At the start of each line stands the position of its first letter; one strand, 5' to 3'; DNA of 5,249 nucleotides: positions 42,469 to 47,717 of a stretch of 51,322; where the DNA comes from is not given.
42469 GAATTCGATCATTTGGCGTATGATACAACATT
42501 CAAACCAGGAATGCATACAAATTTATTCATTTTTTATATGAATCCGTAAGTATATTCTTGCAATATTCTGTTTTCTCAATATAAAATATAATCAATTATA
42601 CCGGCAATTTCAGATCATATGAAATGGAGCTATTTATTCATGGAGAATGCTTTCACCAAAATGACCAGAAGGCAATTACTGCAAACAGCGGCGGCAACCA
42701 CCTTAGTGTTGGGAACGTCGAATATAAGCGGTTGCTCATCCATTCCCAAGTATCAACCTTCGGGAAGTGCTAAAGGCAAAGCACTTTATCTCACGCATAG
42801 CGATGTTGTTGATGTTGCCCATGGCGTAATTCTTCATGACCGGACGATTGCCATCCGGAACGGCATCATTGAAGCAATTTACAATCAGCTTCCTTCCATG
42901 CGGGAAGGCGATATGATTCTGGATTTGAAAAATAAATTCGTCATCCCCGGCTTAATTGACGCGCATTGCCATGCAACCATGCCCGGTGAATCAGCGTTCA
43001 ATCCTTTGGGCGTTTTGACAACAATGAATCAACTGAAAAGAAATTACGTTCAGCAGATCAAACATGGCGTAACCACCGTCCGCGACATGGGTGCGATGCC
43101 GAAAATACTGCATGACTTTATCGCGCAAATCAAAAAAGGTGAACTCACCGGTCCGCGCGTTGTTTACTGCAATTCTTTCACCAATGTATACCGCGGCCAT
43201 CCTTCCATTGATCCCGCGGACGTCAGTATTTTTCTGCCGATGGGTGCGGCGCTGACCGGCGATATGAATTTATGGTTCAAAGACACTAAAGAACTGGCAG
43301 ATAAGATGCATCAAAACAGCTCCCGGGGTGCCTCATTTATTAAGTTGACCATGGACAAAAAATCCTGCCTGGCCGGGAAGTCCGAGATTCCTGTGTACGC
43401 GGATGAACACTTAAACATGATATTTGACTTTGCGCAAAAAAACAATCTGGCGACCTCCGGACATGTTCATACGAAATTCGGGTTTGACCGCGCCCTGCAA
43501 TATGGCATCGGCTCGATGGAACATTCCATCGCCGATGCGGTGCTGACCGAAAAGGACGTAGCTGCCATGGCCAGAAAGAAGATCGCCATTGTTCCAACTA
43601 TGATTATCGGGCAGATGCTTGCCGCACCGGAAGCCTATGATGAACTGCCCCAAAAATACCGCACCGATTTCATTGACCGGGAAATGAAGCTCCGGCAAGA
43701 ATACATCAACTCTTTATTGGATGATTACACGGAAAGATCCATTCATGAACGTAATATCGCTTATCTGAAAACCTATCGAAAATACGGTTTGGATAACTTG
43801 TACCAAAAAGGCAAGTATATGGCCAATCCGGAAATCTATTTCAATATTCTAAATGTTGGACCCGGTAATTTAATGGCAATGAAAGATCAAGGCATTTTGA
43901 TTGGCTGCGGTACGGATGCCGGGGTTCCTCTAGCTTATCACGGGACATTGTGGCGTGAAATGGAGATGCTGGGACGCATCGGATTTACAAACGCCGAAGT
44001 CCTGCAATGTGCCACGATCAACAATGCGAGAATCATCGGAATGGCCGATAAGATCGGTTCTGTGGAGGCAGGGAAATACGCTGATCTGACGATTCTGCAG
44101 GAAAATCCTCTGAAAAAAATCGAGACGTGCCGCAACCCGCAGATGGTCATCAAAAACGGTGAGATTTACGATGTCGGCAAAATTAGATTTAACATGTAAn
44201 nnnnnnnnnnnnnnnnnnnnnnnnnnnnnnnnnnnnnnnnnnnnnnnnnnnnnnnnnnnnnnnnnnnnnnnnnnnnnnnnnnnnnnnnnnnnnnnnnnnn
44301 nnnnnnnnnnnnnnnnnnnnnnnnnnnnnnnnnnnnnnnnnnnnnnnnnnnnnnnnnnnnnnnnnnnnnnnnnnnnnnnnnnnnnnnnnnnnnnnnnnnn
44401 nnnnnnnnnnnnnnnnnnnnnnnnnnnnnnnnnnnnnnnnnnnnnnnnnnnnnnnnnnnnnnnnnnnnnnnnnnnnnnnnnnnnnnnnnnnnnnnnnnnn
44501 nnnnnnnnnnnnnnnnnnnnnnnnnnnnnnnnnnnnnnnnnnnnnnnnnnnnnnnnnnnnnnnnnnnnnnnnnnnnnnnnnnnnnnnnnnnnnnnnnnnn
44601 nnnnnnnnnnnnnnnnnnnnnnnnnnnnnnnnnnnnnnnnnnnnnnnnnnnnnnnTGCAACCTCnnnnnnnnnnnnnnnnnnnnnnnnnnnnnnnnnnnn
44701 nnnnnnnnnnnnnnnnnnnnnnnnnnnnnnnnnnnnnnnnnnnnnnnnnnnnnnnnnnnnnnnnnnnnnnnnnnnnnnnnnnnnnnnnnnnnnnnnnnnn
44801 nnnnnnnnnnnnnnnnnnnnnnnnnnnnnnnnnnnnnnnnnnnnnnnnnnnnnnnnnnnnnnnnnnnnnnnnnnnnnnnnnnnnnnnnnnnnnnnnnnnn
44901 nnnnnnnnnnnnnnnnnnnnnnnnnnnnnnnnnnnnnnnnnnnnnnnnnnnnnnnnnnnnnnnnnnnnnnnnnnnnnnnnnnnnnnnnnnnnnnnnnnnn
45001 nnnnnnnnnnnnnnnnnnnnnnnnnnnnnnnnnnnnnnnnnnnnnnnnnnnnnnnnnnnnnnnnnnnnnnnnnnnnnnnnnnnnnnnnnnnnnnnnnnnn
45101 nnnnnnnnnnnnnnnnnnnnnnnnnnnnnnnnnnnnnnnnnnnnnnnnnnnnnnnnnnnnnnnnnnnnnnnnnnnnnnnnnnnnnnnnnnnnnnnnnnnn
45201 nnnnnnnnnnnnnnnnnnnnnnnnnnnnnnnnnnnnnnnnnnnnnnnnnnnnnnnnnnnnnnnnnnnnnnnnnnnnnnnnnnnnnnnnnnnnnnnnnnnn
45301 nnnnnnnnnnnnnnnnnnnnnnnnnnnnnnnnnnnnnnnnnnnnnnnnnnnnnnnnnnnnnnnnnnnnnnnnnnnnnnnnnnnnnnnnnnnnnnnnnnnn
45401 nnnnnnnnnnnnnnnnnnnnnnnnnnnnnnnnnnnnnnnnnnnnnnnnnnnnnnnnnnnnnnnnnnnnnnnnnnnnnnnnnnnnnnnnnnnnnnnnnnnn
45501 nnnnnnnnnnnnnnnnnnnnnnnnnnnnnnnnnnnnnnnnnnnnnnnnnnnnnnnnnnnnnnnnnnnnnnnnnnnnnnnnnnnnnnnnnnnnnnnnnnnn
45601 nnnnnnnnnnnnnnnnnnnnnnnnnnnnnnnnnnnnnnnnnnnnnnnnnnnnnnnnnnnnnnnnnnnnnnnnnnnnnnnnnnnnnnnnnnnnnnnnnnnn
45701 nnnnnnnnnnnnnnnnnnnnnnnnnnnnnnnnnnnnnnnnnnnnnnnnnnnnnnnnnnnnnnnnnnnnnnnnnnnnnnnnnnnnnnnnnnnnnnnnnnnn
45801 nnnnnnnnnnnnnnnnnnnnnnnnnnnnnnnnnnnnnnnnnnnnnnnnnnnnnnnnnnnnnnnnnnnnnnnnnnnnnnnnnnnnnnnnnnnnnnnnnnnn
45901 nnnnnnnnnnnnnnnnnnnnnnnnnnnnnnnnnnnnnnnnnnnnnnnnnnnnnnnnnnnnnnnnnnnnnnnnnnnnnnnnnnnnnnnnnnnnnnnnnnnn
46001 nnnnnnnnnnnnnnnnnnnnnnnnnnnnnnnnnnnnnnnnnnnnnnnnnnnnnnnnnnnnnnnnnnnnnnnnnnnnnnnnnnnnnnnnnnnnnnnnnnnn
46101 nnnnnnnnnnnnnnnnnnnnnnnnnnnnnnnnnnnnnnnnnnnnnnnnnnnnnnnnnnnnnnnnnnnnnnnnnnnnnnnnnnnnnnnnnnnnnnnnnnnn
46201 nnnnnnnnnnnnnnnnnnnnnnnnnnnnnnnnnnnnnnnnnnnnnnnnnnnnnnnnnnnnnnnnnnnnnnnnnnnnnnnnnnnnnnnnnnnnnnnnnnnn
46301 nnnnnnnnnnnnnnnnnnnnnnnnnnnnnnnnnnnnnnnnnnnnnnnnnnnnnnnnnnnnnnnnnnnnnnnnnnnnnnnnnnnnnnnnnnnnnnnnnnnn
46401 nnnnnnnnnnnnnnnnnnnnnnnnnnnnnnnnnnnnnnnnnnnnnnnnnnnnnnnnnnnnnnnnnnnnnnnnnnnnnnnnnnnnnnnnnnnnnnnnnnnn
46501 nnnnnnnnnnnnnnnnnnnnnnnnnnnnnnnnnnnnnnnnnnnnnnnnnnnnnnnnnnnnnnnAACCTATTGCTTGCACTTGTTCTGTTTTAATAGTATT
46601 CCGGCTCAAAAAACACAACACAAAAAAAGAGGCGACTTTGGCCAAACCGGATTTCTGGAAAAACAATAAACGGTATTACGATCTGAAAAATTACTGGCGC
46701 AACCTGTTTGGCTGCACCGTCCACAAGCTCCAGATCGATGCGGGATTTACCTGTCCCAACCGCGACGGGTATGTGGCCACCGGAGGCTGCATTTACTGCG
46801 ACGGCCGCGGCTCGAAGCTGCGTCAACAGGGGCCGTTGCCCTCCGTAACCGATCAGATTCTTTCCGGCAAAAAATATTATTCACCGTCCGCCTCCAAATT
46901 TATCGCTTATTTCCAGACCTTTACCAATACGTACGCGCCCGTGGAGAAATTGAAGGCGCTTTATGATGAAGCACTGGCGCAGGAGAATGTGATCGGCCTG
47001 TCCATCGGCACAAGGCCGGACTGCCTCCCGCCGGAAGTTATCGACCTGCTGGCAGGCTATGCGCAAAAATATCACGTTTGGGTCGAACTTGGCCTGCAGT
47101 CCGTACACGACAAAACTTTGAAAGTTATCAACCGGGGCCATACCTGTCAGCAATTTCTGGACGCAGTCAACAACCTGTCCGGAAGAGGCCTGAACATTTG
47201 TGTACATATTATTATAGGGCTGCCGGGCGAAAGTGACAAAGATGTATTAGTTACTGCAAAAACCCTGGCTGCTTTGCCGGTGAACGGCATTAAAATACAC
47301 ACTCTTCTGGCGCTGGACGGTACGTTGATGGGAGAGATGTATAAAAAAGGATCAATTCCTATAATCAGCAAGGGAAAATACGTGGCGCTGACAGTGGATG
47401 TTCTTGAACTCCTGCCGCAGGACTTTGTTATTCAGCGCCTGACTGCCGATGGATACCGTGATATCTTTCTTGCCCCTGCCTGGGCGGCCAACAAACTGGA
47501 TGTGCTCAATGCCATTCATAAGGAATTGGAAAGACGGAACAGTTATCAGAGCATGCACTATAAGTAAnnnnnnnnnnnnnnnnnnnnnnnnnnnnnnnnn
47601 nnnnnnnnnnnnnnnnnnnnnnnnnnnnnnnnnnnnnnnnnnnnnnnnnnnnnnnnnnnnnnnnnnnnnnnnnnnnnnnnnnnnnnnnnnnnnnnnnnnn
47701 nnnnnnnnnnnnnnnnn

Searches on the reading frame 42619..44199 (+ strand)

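Call 57: search_protein_families(library=pfam, proteins=[window:42619-44199:+], max_evalue=0.001)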
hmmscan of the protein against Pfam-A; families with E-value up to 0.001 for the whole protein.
window:42619-44199:+ (526 aa): 2 families
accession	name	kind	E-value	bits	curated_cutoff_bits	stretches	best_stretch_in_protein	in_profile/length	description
PF01979.26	Amidohydro_1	-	1.5e-29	103.8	25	1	107-516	1-344/345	Amidohydrolase family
PF07969.17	Amidohydro_3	-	5.5e-15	56.2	29.7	1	417-516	358-470/472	Amidohydrolase family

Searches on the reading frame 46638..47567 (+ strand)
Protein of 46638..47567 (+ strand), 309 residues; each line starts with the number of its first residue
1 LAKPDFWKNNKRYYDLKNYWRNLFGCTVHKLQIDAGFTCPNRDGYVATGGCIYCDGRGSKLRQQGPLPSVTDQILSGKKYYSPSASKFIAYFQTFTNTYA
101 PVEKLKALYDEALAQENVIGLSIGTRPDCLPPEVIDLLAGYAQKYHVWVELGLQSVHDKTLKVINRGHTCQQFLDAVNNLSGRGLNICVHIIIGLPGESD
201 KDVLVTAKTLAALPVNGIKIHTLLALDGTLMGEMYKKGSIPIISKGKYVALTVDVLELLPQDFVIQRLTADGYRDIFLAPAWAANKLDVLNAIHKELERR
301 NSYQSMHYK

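Call 12: find_encoding_contigs(protein=window:46638-47567:+, flank=10000, max_places=6)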
Protein window:46638-47567:+ (309 aa): 16 contigs read that carry it; 6 places shown.
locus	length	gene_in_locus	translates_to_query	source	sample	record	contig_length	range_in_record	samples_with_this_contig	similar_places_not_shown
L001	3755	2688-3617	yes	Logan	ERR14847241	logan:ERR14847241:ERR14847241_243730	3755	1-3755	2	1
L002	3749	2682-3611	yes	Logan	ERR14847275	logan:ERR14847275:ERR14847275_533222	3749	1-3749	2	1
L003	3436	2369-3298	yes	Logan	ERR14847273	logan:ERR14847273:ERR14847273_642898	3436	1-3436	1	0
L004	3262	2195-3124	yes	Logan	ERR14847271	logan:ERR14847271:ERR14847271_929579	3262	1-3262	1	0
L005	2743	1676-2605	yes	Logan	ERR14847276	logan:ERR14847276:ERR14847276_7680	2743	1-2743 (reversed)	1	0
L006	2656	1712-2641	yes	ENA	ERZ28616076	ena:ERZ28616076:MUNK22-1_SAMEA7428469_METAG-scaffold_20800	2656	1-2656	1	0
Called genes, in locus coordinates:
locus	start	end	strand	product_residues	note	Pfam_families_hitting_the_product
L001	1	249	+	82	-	?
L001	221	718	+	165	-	-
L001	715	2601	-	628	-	PF00890:FAD_binding_2 (faint), PF01134:GIDA, PF07992:Pyr_redox_2 (weak), PF12831:FAD_oxidored, PF21680:GIDA_C_1st, PF13932:SAM_GIDA_C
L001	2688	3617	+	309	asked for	PF04055:Radical_SAM, PF16199:Radical_SAM_C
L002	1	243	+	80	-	?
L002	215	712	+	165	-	-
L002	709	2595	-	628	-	PF00890:FAD_binding_2 (faint), PF01134:GIDA, PF07992:Pyr_redox_2 (weak), PF12831:FAD_oxidored, PF21680:GIDA_C_1st, PF13932:SAM_GIDA_C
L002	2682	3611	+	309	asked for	PF04055:Radical_SAM, PF16199:Radical_SAM_C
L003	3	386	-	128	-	?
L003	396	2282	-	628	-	PF00890:FAD_binding_2 (faint), PF01134:GIDA, PF07992:Pyr_redox_2 (weak), PF12831:FAD_oxidored, PF21680:GIDA_C_1st, PF13932:SAM_GIDA_C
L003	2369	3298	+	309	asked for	PF04055:Radical_SAM, PF16199:Radical_SAM_C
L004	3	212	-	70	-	?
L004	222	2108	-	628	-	PF00890:FAD_binding_2 (faint), PF01134:GIDA, PF07992:Pyr_redox_2 (weak), PF12831:FAD_oxidored, PF21680:GIDA_C_1st, PF13932:SAM_GIDA_C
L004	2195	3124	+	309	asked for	PF04055:Radical_SAM, PF16199:Radical_SAM_C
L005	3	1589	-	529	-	?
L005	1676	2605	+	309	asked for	PF04055:Radical_SAM, PF16199:Radical_SAM_C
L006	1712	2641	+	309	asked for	PF04055:Radical_SAM, PF16199:Radical_SAM_C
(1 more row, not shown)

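Call 28: find_homologous_proteins(query=window:46638-47567:+, max_evalue=1e-60)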
Query window:46638-47567:+ (309 aa): 7091 proteins with E <= 1e-60 among 8000 candidates; the best 120 are listed.
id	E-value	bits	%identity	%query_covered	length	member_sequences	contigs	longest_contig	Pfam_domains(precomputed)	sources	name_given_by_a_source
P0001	2.0e-210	715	100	100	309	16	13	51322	PF16199.11,PF04055.28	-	-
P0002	2.4e-191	653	91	100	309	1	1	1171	PF16199.11,PF04055.28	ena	-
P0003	2.9e-191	652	90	100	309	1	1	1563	PF16199.11,PF04055.28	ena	-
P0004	5.5e-191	651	90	100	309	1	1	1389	PF16199.11,PF04055.28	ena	-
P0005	1.7e-190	650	89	100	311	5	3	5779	PF16199.11,PF04055.28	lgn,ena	-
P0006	3.8e-190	649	89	100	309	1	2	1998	PF16199.11,PF04055.28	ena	-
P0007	1.4e-189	647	89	100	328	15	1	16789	PF16199.11,PF04055.28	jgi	-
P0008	2.8e-189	646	90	100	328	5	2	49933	PF16199.11,PF04055.28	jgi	jgi:hypothetical protein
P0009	4.3e-189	645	88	100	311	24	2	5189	PF16199.11,PF04055.28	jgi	jgi:radical SAM protein (TIGR01212 family)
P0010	2.4e-188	643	88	100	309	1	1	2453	PF16199.11,PF04055.28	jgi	-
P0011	3.5e-188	642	88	100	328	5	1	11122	PF16199.11,PF04055.28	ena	-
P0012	3.4e-186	636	88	100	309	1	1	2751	PF16199.11,PF04055.28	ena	-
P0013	5.6e-185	632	88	100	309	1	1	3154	PF16199.11,PF04055.28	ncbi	-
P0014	4.1e-184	629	87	100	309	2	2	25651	PF16199.11,PF04055.28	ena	-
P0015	4.8e-181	619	84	100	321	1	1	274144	PF16199.11,PF04055.28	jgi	-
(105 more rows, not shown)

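Call 29: find_encoding_contigs(protein=P0008, flank=5000, max_places=3)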
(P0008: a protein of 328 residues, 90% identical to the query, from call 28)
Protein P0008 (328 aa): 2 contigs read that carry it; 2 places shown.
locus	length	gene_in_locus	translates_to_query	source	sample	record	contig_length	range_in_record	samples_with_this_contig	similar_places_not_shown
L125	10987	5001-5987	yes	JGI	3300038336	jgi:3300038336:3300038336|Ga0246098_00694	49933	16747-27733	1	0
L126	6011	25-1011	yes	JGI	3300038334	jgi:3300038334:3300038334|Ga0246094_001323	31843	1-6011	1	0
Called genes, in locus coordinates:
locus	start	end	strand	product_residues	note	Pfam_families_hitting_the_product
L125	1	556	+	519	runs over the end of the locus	PF01979:Amidohydro_1, PF07969:Amidohydro_3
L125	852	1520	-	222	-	-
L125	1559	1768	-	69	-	PF01476:LysM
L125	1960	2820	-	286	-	PF04228:Zn_peptidase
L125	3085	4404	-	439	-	PF01134:GIDA, PF21680:GIDA_C_1st, PF13932:SAM_GIDA_C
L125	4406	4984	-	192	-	-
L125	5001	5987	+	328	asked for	PF04055:Radical_SAM, PF16199:Radical_SAM_C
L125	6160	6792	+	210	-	PF00117:GATase, PF07685:GATase_3 (weak)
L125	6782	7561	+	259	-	PF00977:His_biosynth, PF02581:TMP-TENI (faint)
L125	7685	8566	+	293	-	PF01680:SOR_SNZ, PF05690:ThiG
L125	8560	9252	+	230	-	PF01174:SNO, PF03575:Peptidase_S51 (faint), PF07685:GATase_3 (weak)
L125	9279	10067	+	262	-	PF00583:Acetyltransf_1 (weak), PF13508:Acetyltransf_7 (weak)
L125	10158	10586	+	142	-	PF01814:Hemerythrin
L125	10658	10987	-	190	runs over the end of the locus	PF13548:DUF4126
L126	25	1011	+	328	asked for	PF04055:Radical_SAM, PF16199:Radical_SAM_C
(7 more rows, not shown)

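Call 30: find_encoding_contigs(protein=P0007, flank=5000, max_places=3)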
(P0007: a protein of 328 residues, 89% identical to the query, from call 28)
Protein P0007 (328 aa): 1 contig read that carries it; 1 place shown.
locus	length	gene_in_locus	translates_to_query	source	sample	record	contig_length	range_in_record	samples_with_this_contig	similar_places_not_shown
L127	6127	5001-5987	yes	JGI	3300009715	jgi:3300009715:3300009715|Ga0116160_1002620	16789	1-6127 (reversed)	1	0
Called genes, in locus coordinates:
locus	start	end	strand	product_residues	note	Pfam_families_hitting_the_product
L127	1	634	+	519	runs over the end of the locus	PF01979:Amidohydro_1, PF07969:Amidohydro_3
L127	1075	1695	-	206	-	-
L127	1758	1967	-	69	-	PF01476:LysM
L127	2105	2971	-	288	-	PF04228:Zn_peptidase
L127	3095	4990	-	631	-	PF01134:GIDA, PF07992:Pyr_redox_2 (weak), PF12831:FAD_oxidored, PF21680:GIDA_C_1st, PF13932:SAM_GIDA_C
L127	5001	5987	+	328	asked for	PF04055:Radical_SAM, PF16199:Radical_SAM_C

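Call 31: find_encoding_contigs(protein=P0014, flank=5000, max_places=3)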
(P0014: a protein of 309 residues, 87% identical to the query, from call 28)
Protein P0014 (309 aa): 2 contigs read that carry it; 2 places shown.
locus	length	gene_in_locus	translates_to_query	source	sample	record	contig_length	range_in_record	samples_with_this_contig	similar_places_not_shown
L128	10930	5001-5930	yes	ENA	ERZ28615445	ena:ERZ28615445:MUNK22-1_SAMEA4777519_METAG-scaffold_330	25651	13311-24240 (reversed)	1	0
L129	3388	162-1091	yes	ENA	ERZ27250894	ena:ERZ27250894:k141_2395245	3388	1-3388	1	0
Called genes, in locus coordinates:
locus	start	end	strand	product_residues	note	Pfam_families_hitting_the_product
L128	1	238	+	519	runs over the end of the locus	PF01979:Amidohydro_1, PF07969:Amidohydro_3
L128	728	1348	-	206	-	-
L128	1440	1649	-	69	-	PF01476:LysM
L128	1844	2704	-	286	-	PF04228:Zn_peptidase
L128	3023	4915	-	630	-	PF01134:GIDA, PF07992:Pyr_redox_2 (weak), PF12831:FAD_oxidored, PF21680:GIDA_C_1st, PF13932:SAM_GIDA_C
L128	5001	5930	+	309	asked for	PF04055:Radical_SAM, PF16199:Radical_SAM_C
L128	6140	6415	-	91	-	PF05016:ParE_toxin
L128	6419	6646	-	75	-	-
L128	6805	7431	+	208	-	PF00117:GATase, PF07685:GATase_3 (weak)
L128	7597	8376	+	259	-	PF00977:His_biosynth, PF02581:TMP-TENI (faint), PF03060:NMO (faint)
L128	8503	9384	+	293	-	PF01680:SOR_SNZ, PF05690:ThiG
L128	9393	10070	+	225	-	PF01174:SNO, PF03575:Peptidase_S51 (faint), PF07685:GATase_3 (weak)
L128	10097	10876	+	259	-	PF00583:Acetyltransf_1 (weak), PF13480:Acetyltransf_6 (weak), PF13508:Acetyltransf_7 (weak)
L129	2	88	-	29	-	?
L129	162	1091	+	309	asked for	PF04055:Radical_SAM, PF16199:Radical_SAM_C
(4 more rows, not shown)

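Call 73: find_encoding_contigs(protein=P0015, flank=2000, max_places=2)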
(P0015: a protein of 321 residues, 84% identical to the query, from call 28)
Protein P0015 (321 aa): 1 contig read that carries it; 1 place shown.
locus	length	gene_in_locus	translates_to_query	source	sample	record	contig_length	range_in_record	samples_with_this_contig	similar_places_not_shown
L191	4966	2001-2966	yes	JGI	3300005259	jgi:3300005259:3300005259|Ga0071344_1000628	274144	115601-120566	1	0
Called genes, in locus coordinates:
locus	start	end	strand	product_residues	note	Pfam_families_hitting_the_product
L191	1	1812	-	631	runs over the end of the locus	PF00890:FAD_binding_2 (faint), PF01134:GIDA, PF07992:Pyr_redox_2 (weak), PF12831:FAD_oxidored, PF21680:GIDA_C_1st, PF13932:SAM_GIDA_C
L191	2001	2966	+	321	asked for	PF04055:Radical_SAM, PF16199:Radical_SAM_C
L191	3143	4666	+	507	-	PF01966:HD, PF13487:HD_5, PF08668:HDOD, PF01966:HD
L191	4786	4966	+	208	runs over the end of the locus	PF00117:GATase, PF07685:GATase_3 (weak)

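Call 74: find_encoding_contigs(protein=P0011, flank=2000, max_places=2)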
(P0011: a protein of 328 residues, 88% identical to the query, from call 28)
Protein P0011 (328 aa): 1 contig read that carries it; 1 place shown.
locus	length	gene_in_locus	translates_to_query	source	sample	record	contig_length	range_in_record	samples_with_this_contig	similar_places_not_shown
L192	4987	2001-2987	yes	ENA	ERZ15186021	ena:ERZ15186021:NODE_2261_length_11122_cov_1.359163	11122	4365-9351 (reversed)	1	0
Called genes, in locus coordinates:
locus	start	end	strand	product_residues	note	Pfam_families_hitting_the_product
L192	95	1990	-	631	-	PF00890:FAD_binding_2 (faint), PF01134:GIDA, PF07992:Pyr_redox_2 (weak), PF12831:FAD_oxidored, PF21680:GIDA_C_1st, PF13932:SAM_GIDA_C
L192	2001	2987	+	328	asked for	PF04055:Radical_SAM, PF16199:Radical_SAM_C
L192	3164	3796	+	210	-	PF00117:GATase, PF07685:GATase_3 (weak)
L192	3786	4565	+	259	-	PF00977:His_biosynth, PF02581:TMP-TENI (faint), PF03060:NMO (faint)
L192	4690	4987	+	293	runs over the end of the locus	PF01680:SOR_SNZ, PF05690:ThiG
